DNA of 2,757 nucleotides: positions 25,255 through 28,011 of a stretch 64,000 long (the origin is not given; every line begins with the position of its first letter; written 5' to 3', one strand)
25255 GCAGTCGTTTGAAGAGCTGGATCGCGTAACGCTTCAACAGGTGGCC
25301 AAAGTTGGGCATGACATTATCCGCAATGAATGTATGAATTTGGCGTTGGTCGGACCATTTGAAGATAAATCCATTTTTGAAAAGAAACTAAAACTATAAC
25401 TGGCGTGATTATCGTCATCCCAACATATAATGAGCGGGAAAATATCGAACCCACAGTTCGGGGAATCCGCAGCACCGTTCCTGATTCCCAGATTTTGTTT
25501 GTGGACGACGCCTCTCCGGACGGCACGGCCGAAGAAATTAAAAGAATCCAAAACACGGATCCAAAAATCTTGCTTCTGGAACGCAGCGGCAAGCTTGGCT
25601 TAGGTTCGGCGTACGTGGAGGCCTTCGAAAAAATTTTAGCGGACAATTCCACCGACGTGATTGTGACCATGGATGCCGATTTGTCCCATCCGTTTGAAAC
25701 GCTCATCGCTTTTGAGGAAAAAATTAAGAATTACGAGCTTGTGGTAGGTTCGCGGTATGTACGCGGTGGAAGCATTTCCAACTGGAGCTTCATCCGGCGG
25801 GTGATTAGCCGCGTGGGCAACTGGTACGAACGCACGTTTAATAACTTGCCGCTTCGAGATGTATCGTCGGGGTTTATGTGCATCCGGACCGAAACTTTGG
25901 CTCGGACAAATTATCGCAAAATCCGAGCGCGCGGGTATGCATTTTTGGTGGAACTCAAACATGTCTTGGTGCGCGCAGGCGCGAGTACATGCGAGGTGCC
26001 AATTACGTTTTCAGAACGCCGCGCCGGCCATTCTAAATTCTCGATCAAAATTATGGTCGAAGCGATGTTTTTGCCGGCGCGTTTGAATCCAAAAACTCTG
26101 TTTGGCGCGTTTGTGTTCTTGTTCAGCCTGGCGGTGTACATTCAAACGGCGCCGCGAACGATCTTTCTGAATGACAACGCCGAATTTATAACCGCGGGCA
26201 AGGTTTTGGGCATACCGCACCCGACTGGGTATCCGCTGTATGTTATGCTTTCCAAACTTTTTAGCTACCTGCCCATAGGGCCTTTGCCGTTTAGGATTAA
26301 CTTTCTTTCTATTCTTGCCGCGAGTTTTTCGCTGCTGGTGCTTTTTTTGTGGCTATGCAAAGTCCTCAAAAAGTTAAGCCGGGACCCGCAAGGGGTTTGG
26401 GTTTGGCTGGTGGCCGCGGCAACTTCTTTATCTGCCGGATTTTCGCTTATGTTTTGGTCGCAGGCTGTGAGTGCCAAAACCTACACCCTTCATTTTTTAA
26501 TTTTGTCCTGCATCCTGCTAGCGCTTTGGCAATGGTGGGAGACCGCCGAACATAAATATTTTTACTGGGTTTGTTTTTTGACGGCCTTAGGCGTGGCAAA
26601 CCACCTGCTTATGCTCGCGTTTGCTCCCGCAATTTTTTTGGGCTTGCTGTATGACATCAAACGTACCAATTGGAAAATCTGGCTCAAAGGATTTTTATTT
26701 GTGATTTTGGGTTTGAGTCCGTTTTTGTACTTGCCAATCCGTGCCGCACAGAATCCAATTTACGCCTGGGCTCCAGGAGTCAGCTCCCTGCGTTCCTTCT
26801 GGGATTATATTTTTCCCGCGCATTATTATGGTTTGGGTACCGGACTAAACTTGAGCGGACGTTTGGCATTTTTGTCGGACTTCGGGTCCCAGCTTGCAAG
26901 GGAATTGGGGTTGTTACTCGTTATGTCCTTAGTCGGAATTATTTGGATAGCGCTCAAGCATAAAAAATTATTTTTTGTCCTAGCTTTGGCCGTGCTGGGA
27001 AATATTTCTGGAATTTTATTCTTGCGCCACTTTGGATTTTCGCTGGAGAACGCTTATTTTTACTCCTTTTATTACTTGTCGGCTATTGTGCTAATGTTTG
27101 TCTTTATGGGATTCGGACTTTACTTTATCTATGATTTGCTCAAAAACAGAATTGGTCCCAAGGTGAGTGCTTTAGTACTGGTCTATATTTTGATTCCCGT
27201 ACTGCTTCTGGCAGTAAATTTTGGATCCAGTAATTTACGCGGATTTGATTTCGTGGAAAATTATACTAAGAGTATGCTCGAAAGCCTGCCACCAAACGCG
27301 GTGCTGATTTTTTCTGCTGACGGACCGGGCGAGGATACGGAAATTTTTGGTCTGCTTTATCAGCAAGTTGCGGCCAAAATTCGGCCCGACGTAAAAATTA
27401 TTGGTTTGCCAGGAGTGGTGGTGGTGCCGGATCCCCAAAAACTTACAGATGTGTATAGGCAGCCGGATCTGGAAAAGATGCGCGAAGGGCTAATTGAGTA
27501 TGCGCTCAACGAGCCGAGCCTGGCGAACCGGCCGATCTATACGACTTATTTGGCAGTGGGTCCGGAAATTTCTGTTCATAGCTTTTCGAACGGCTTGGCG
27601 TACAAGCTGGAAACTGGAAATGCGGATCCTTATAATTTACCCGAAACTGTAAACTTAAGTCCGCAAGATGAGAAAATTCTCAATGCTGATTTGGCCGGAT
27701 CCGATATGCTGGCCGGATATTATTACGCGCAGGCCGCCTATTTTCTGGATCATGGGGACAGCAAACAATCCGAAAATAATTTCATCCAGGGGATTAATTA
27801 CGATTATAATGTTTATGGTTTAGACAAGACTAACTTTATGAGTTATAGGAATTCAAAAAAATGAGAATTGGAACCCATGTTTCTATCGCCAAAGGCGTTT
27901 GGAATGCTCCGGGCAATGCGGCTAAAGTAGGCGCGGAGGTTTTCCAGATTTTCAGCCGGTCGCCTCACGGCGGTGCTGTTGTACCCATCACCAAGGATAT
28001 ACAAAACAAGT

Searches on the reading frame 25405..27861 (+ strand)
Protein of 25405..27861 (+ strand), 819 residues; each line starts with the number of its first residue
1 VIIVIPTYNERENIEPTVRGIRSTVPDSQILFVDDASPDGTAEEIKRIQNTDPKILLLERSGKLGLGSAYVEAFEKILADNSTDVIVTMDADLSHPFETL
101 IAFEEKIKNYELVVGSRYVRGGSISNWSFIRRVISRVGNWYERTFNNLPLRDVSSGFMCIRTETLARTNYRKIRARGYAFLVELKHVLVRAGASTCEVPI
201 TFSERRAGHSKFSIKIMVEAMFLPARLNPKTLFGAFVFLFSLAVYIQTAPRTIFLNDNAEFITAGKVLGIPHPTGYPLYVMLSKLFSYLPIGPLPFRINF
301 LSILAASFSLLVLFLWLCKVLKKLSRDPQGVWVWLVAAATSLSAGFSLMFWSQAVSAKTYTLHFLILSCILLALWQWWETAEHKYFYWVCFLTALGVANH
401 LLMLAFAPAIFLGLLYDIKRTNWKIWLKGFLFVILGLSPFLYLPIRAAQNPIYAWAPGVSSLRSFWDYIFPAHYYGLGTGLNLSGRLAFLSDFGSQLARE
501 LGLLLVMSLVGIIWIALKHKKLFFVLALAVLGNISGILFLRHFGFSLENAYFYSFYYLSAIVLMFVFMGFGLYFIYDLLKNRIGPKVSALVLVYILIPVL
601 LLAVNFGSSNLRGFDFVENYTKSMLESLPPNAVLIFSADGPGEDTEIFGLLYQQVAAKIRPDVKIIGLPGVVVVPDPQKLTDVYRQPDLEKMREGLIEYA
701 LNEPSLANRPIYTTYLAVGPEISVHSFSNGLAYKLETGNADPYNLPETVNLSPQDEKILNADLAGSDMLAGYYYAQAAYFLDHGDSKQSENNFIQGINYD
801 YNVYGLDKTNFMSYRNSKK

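Call 10: search_protein_families(library=ncbifam, proteins=[window:25405-27861:+], max_evalue=0.00001)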
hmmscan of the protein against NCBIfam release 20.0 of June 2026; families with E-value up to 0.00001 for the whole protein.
window:25405-27861:+ (819 aa): 8 families
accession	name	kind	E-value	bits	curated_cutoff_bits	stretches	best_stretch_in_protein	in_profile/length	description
TIGR04182.1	glyco_TIGR04182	equivalog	4.3e-13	49.3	325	1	2-211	3-200/293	S-layer glycoprotein N-glycosyltransferase AglJ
NF058614.1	PPMAGASynPpgS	equivalog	1.9e-12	47.1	370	1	3-197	4-191/226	polyprenyl-phospho-N-acetylgalactosaminyl synthase PpgS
NF047588.1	GlcsyltransPgfSStrep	equivalog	1.3e-11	44.2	500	1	2-214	4-207/308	glycosyltransferase PgfS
NF007986.1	PRK10714.1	equivalog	2.3e-10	40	529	1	3-222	10-220/316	undecaprenyl-phosphate 4-deoxy-4-formamido-L-arabinose transferase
TIGR03937.1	PgaC_IcaA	equivalog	1.8e-09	37.1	422.3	1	3-92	49-135/407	poly-beta-1,6-N-acetyl-D-glucosamine synthase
NF045692.1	OglycostaseCruG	equivalog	7e-08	31.8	600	1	3-102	45-146/386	2'-O-glycosyltransferase CruG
NF053846.1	glyco_with_XrtP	equivalog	7.4e-08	31.5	520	1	4-92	46-143/440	XrtP-associated glycosyltransferase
NF041391.1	DPhHxTase_Halo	equivalog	3.8e-07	29.3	375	1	7-206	3-187/213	dolichyl-phosphate hexose transferase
